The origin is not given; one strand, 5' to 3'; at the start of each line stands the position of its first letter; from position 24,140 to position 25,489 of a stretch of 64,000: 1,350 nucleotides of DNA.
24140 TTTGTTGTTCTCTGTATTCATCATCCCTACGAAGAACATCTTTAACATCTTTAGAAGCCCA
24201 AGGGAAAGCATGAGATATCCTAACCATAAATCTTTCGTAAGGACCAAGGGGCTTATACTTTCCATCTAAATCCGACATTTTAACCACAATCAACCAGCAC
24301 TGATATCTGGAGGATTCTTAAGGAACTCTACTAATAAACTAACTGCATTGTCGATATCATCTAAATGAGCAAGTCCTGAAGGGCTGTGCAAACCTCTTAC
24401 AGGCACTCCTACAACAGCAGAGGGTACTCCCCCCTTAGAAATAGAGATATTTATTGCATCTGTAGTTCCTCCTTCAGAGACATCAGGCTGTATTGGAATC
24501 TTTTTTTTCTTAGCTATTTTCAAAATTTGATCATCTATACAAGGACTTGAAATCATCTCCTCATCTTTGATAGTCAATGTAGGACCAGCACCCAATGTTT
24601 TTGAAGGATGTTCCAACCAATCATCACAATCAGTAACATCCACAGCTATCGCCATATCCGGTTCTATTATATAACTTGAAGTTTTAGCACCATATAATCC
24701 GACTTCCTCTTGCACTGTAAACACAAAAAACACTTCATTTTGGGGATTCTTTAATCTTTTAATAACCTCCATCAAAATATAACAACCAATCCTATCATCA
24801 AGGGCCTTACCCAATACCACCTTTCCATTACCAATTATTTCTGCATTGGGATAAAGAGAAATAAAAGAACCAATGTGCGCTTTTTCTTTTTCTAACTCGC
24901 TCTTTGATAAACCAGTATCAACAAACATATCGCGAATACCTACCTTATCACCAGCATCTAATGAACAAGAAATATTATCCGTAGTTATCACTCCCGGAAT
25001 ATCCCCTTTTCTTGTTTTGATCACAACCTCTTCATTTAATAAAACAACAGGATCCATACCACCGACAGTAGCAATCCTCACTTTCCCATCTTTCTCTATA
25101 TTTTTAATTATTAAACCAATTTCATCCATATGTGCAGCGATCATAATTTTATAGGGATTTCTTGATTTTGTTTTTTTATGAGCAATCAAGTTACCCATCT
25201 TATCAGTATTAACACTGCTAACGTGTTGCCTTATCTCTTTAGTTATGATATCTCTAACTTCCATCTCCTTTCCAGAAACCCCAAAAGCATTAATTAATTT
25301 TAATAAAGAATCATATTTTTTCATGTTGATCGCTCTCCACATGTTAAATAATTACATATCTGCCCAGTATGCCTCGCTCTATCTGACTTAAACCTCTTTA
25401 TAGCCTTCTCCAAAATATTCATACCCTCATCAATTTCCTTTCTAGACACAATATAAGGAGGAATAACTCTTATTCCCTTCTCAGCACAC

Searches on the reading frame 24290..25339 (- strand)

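Call 57: search_protein_families(library=pfam, proteins=[window:24290-25339:-], max_evalue=0.001)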
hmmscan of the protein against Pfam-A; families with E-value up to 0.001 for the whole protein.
window:24290-25339:- (349 aa): 4 families
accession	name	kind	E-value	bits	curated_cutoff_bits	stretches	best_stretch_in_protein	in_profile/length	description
PF05343.19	Peptidase_M42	-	1.8e-87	293.5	23.2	1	49-335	1-292/292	M42 glutamyl aminopeptidase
PF02127.20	Peptidase_M18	-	4.6e-08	32.8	24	1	220-339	308-431/432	Aminopeptidase I zinc metalloprotease (M18)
PF04389.22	Peptidase_M28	-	3.1e-07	30.7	21.3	1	179-220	30-75/193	Peptidase family M28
PF01546.33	Peptidase_M20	-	4.1e-06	27.3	24.6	1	180-342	34-206/206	Peptidase family M20/M25/M40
